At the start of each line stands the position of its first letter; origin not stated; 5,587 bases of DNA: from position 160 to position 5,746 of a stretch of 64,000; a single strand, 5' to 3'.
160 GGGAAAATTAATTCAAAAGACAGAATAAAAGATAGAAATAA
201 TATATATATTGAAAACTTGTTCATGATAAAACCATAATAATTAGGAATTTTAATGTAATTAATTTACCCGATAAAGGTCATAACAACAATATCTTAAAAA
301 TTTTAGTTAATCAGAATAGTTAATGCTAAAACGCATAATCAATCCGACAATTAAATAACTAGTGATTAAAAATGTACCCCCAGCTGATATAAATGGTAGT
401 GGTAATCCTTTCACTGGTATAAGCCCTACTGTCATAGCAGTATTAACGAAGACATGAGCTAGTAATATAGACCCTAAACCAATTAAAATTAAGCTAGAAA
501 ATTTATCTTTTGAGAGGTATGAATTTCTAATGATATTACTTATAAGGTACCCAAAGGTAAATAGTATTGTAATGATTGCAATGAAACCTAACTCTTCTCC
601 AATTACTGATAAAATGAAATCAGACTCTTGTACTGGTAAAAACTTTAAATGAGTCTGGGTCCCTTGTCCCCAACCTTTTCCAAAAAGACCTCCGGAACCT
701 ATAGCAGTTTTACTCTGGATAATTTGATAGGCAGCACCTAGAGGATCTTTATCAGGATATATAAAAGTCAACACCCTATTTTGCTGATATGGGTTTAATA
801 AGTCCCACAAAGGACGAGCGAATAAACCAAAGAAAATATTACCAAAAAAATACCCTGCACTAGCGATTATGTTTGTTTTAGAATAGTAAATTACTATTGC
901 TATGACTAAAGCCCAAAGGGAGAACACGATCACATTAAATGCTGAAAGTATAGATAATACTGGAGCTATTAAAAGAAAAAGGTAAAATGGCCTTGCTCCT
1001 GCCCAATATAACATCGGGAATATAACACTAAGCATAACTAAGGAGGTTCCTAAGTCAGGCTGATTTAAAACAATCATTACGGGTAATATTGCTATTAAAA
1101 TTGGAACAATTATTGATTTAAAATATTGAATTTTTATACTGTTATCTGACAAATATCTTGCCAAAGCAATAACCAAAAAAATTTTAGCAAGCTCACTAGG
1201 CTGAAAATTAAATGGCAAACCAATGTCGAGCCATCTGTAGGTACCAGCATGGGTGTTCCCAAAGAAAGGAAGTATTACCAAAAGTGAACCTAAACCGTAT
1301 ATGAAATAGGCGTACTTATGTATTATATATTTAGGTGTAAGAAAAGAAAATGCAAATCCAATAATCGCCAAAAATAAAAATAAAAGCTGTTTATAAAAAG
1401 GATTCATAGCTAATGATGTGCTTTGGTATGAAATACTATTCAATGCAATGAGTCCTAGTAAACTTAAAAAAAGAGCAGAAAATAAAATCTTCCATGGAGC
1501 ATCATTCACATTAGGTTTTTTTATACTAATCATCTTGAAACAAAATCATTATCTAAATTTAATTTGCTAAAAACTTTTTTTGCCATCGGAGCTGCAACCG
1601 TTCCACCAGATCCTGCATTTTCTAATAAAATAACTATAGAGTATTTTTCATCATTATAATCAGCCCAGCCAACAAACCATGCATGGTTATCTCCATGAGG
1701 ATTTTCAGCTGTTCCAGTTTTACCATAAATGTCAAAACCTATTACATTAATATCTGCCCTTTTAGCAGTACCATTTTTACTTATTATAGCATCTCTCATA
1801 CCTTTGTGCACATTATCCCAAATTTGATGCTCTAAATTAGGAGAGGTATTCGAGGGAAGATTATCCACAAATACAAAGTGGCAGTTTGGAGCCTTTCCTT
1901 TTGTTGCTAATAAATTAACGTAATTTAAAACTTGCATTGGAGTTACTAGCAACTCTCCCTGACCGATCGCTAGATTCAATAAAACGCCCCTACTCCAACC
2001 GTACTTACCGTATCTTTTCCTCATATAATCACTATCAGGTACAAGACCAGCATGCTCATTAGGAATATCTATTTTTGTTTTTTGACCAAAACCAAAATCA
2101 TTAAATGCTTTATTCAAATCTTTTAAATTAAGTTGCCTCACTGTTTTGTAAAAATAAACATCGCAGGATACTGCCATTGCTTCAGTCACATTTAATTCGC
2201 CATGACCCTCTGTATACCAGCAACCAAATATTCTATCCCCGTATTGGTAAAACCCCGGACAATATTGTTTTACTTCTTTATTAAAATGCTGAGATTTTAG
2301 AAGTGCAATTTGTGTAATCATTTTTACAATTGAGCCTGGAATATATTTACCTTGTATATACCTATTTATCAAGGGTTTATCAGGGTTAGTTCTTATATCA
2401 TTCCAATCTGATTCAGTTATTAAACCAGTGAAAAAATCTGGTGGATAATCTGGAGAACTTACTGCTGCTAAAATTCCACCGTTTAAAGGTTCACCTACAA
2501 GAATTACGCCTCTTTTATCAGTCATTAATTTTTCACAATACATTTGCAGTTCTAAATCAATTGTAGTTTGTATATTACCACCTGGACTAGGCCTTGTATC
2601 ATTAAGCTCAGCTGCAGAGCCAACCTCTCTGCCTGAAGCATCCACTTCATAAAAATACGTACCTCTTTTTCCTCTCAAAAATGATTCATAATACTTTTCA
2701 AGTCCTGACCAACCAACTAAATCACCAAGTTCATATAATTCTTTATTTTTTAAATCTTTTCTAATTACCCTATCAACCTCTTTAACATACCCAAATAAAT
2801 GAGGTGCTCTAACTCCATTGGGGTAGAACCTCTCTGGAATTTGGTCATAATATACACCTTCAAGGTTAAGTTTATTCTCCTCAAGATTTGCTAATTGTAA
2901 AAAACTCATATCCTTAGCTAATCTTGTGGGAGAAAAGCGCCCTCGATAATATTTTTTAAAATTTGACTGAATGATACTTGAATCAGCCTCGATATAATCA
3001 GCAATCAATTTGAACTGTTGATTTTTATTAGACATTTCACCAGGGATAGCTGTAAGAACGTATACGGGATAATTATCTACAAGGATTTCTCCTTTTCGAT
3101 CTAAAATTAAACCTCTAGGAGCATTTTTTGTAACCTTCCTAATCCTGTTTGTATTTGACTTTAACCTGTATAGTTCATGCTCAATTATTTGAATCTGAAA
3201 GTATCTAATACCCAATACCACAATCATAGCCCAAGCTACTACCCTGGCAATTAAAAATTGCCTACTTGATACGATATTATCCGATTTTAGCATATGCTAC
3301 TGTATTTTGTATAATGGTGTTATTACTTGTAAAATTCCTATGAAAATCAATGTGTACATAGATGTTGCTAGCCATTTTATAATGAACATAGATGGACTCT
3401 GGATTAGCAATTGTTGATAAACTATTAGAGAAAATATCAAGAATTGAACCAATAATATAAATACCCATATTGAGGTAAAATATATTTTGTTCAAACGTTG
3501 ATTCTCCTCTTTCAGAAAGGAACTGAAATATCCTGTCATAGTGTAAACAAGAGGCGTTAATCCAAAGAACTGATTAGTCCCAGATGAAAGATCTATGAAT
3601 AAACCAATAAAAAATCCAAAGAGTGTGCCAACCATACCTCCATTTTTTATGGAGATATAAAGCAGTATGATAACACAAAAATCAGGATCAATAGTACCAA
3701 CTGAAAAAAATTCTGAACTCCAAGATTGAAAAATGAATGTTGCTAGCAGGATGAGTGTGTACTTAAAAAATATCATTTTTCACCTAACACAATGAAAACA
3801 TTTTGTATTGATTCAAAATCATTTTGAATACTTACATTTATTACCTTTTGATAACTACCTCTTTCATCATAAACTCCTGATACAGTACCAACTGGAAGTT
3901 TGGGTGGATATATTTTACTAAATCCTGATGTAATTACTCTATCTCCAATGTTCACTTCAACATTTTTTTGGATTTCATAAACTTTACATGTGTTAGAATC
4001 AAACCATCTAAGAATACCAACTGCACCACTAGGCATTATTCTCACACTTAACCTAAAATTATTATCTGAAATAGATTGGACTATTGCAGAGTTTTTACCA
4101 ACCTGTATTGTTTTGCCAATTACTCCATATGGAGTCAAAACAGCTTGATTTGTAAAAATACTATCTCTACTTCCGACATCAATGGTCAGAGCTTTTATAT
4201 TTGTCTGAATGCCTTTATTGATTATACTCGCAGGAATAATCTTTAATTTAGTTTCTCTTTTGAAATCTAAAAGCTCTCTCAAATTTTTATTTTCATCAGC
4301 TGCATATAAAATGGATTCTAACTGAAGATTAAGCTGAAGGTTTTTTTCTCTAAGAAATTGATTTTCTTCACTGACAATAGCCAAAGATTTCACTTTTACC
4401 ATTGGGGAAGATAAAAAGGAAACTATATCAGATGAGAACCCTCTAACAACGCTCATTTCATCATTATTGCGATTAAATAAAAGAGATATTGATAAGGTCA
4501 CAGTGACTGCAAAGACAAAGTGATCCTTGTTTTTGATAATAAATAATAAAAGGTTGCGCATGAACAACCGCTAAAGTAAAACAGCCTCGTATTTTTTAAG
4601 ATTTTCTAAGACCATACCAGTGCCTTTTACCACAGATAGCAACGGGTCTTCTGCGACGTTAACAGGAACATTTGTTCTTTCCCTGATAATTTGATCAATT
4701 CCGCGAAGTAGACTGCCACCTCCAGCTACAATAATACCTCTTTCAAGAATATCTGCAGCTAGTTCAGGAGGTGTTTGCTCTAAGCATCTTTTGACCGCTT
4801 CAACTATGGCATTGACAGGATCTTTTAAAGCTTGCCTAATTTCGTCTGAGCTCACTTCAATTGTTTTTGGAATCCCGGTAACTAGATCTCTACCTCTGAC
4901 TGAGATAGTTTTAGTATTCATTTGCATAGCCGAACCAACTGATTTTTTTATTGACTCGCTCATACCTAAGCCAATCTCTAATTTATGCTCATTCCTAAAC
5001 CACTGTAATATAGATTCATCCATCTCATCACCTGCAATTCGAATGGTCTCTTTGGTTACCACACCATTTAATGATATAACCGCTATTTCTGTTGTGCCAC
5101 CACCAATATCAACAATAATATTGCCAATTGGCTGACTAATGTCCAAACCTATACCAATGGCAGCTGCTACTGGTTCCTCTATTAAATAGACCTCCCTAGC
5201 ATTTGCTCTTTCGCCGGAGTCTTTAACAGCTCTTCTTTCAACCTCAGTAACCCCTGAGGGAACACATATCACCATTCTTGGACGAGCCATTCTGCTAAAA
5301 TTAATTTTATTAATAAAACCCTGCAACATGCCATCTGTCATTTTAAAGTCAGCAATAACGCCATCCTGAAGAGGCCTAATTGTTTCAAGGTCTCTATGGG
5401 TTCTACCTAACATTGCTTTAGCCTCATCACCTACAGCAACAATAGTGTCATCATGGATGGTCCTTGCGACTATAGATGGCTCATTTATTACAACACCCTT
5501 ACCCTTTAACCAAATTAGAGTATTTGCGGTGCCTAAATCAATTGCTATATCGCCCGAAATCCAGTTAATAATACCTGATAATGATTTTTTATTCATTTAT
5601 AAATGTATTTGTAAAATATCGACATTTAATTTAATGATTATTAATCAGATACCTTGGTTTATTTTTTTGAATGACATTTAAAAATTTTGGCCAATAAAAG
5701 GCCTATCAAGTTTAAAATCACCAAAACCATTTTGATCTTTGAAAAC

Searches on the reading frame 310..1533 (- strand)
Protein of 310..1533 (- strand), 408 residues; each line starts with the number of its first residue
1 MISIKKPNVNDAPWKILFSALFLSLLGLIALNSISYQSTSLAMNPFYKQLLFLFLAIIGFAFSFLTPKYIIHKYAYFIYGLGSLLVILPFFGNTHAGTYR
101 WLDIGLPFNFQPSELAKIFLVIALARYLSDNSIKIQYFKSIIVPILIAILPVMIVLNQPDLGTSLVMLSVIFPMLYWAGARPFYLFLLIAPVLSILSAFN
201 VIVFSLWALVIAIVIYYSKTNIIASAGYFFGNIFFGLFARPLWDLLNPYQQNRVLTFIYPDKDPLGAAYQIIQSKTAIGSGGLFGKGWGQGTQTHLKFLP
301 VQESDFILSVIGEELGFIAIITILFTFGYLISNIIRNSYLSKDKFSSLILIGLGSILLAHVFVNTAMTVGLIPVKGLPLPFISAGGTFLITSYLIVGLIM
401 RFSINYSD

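Call 30: search_protein_families(library=ncbifam, proteins=[window:310-1533:-], max_evalue=0.00001)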
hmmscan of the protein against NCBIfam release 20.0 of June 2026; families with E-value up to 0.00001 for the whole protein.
window:310-1533:- (408 aa): 6 families
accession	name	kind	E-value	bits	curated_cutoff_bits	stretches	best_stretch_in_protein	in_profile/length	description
TIGR02210.1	rodA_shape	equivalog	2.1e-96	323.1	336.7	1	14-404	2-354/357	rod shape-determining protein RodA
TIGR02614.1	ftsW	equivalog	4.3e-76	256.3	337.5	2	223-403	175-354/357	putative lipid II flippase FtsW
NF037961.1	RodA_shape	subfamily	7.7e-61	206.6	150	1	14-401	2-406/415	rod shape-determining protein RodA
TIGR02615.1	spoVE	exception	8.8e-57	193.2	448.8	2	190-402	137-352/354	stage V sporulation protein E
NF008060.0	PRK10794.1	equivalog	1.1e-54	185.8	590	2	242-401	198-358/370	peptidoglycan glycosyltransferase MrdB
NF008042.0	PRK10774.1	equivalog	1.5e-40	139.5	493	2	212-402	192-388/405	cell division protein FtsW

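Call 58: find_encoding_contigs(protein=window:310-1533:-, flank=10000, max_places=2)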
Protein window:310-1533:- (408 aa): 8 contigs read that carry it; 2 places shown.
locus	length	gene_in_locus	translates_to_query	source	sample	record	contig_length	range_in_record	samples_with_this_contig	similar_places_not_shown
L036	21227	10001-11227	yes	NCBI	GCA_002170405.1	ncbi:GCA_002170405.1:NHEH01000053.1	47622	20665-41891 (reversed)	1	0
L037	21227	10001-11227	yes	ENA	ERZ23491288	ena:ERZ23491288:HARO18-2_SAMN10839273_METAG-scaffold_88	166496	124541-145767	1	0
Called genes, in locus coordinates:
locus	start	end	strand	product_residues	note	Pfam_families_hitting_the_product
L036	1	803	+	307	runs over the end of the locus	PF00890:FAD_binding_2 (weak), PF01266:DAO (faint), PF01946:Thi4 (faint), PF03486:HI0933_like (faint), PF07992:Pyr_redox_2, PF13450:NAD_binding_8 (weak), PF13738:Pyr_redox_3, PF00070:Pyr_redox, +2 more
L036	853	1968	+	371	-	PF00005:ABC_tran, PF13604:AAA_30 (faint)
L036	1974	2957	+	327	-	PF00294:PfkB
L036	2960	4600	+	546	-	PF07494:Reg_prop (faint), PF21544:PorZ_N_b_propeller (faint)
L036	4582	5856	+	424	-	PF20094:GWxTD_dom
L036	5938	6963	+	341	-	PF06723:MreB_Mbl, PF00022:Actin (weak), PF25216:Volactin (faint), PF00012:HSP70, PF14450:FtsA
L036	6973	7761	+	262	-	PF04085:MreC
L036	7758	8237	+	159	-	PF04093:MreD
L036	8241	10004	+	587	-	PF03717:PBP_dimer, PF00905:Transpeptidase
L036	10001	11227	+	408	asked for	PF01098:FTSW_RODA_SPOVE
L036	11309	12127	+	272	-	PF13181:TPR_8 (faint), PF13525:YfiO (faint), PF07719:TPR_2 (faint), PF12895:ANAPC3 (faint), PF13432:TPR_16 (faint), PF14559:TPR_19 (faint), PF13174:TPR_6 (weak)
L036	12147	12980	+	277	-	PF08323:Glyco_transf_5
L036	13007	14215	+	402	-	-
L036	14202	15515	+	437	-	-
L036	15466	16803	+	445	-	PF13174:TPR_6 (faint), PF13181:TPR_8 (faint), PF13429:TPR_15 (faint), PF20308:TPR-S (faint), PF07719:TPR_2 (faint), PF13176:TPR_7 (faint), PF13428:TPR_14 (faint), PF14559:TPR_19 (weak), +7 more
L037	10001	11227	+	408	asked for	PF01098:FTSW_RODA_SPOVE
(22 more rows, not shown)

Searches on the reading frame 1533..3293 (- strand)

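Call 30: search_protein_families(library=ncbifam, proteins=[window:1533-3293:-], max_evalue=0.00001)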
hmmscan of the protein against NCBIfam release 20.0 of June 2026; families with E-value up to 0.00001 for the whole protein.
window:1533-3293:- (587 aa): 16 families
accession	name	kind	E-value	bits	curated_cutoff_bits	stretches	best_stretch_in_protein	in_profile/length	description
TIGR03423.1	pbp2_mrdA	equivalog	4.8e-162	540.6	455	1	12-578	2-590/593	penicillin-binding protein 2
NF008061.0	PRK10795.1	equivalog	2.6e-85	287.3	962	1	11-577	20-611/634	peptidoglycan DD-transpeptidase MrdA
TIGR02214.1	spoVD_pbp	equivalog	7.7e-60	202.9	688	1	13-577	5-553/636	stage V sporulation protein D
NF051842.1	PBP4_5_Efaec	equivalog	2e-57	195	700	1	47-575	152-662/668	penicillin-binding protein PBP4(5)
NF000237.1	MECA_PBP2A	equivalog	8.6e-28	97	750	1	53-544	144-621/668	PBP2a family beta-lactam-resistant peptidoglycan transpeptidase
NF033378.1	MECD_PBP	exception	2.1e-27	95.7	1450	1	47-549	140-635/678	PBP2a family beta-lactam-resistant peptidoglycan transpeptidase MecD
NF038278.1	strep_PBP2B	exception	1.3e-24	86.7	975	2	184-474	253-545/678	penicillin-binding protein PBP2B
NF000407.1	MECC_PBP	exception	3.5e-24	85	1500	1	47-550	135-624/665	PBP2a family beta-lactam-resistant peptidoglycan transpeptidase MecC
NF000406.1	MECB_PBP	exception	8.3e-24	83.9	1450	1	47-559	137-641/674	PBP2a family beta-lactam-resistant peptidoglycan transpeptidase MecB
NF038271.1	strep_PBP2X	exception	1.2e-23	83.2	1050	1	52-432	65-451/750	penicillin-binding protein PBP2X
NF000409.1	MECA_pure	exception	3.6e-23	82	1490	1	57-543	148-620/668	PBP2a family beta-lactam-resistant peptidoglycan transpeptidase MecA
NF000408.1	MECA2_pure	exception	1.3e-22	79.8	1525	1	57-543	148-620/668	PBP2a family beta-lactam-resistant peptidoglycan transpeptidase MecA2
NF000410.1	MECA1_pure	exception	2.9e-22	78.6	1480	1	57-546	147-621/666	PBP2a family beta-lactam-resistant peptidoglycan transpeptidase MecA1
NF053573.1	PBP2_PenA_Neis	exception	4.9e-21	74.9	1105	1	14-576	30-558/572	peptidoglycan D,D-transpeptidase PBP2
NF011685.0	PRK15105.1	subfamily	3.5e-19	68.8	737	1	6-572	18-551/588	peptidoglycan glycosyltransferase FtsI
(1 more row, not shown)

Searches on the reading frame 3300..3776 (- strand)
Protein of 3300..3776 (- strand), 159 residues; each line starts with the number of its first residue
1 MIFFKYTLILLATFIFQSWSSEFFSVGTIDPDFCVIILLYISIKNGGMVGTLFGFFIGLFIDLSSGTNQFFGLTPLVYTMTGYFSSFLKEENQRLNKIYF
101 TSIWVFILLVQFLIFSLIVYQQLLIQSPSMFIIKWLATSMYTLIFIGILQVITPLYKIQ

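Call 30: search_protein_families(library=ncbifam, proteins=[window:3300-3776:-], max_evalue=0.00001)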
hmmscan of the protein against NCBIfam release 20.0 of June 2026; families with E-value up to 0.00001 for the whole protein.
window:3300-3776:- (159 aa): 1 family
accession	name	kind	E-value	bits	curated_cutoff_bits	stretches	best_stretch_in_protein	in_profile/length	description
TIGR03426.1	shape_MreD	equivalog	8.1e-09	35.6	34.85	1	7-145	7-144/154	rod shape-determining protein MreD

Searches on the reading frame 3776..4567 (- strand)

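Call 30: search_protein_families(library=ncbifam, proteins=[window:3776-4567:-], max_evalue=0.00001)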
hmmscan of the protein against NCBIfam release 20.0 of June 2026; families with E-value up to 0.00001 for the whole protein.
window:3776-4567:- (264 aa): 16 families
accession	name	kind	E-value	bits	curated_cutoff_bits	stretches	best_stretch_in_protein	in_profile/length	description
NF010532.0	PRK13922.9-3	equivalog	4.5e-51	173.6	243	1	3-261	1-261/280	rod shape-determining protein MreC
TIGR00219.1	mreC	equivalog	4.5e-29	101.5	92.75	1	47-261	56-272/283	rod shape-determining protein MreC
NF010519.0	PRK13922.13-4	equivalog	6e-29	101.4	505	1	62-260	72-271/406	rod shape-determining protein MreC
NF010527.0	PRK13922.6-2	equivalog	7.2e-28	97.5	289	1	46-260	37-244/249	rod shape-determining protein MreC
NF010512.0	PRK13922.12-1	equivalog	9.8e-28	97.2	336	1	54-236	65-247/287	rod shape-determining protein MreC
NF010533.0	PRK13922.9-5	equivalog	6.4e-23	81.4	384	1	56-236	76-256/345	rod shape-determining protein MreC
NF010510.0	PRK13922.11-5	equivalog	1.1e-21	77.3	415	1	68-260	75-270/334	rod shape-determining protein MreC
NF010514.0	PRK13922.12-4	equivalog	3e-20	72.5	337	1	42-229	57-248/276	rod shape-determining protein MreC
NF010524.0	PRK13922.14-4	equivalog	4e-18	65.5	332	1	40-260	45-268/270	rod shape-determining protein MreC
NF010513.0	PRK13922.12-3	equivalog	8.4e-18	64.8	380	1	46-258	66-278/305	rod shape-determining protein MreC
NF010520.0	PRK13922.13-5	equivalog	2.6e-16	59.7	343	1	66-255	68-255/263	rod shape-determining protein MreC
NF010518.0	PRK13922.13-3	equivalog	4.8e-13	49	385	1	42-263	56-293/295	rod shape-determining protein MreC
NF011450.0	PRK14872.1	equivalog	1.9e-11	43.8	407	1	14-179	10-174/338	rod shape-determining protein MreC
NF010536.0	PRK13923.2-1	equivalog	6.9e-11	42.3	271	1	91-254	15-179/210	putative spore coat protein regulator protein YlbO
NF010507.0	PRK13922.10-6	equivalog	1.9e-08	34.3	219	1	158-259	147-247/252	rod shape-determining protein MreC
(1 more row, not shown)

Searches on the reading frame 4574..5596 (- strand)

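Call 30: search_protein_families(library=ncbifam, proteins=[window:4574-5596:-], max_evalue=0.00001)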
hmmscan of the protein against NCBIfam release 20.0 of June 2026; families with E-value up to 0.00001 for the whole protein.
window:4574-5596:- (341 aa): 17 families
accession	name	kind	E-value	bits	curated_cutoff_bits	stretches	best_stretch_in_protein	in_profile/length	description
NF010539.0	PRK13927.1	subfamily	3.2e-144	480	293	1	11-339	3-335/339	rod shape-determining protein MreB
TIGR00904.1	mreB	subfamily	5.8e-133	443.1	365.75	1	14-336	2-332/334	MreB/Mrl family cell shape determining protein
NF010540.1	PRK13929.1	exception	9.7e-115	383.2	515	1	12-337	2-331/334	rod-share determining protein MreBH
NF053558.1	BeeR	equivalog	8.3e-26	90.8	530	1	39-307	38-307/349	BeeR family actin-like protein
NF040964.1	MamK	subfamily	3.4e-25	88.8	400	1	17-332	3-321/335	MamK family actin-like protein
TIGR01991.1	HscA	equivalog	1.6e-17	63.2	708.55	1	107-302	132-331/600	Fe-S protein assembly chaperone HscA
NF003520.0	PRK05183.1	subfamily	2e-16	59.5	620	1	108-302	153-351/621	Fe-S protein assembly chaperone HscA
TIGR02350.1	prok_dnaK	equivalog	8.1e-15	54.2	822.55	1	108-214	133-245/596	molecular chaperone DnaK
TIGR01174.1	ftsA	equivalog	1.1e-14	54.3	175.85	1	125-316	164-346/371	cell division protein FtsA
NF009947.0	PRK13411.1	equivalog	1.9e-14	52.7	1002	1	108-305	136-348/662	molecular chaperone DnaK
NF001413.0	PRK00290.1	equivalog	3.8e-14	52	648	1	108-214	136-246/625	molecular chaperone DnaK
NF002399.0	PRK01433.1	equivalog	6.3e-12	44.9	743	1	107-335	143-359/595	Fe-S protein assembly chaperone HscA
NF011660.0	PRK15080.1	equivalog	1.1e-11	44.5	182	1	71-182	59-166/277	ethanolamine utilization protein EutJ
NF009946.0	PRK13410.1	equivalog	2.4e-11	42.6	1019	1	108-207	138-242/669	molecular chaperone DnaK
TIGR02529.1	EutJ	subfamily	2.8e-09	36.8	152.1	1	73-179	28-130/239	ethanolamine utilization protein EutJ family protein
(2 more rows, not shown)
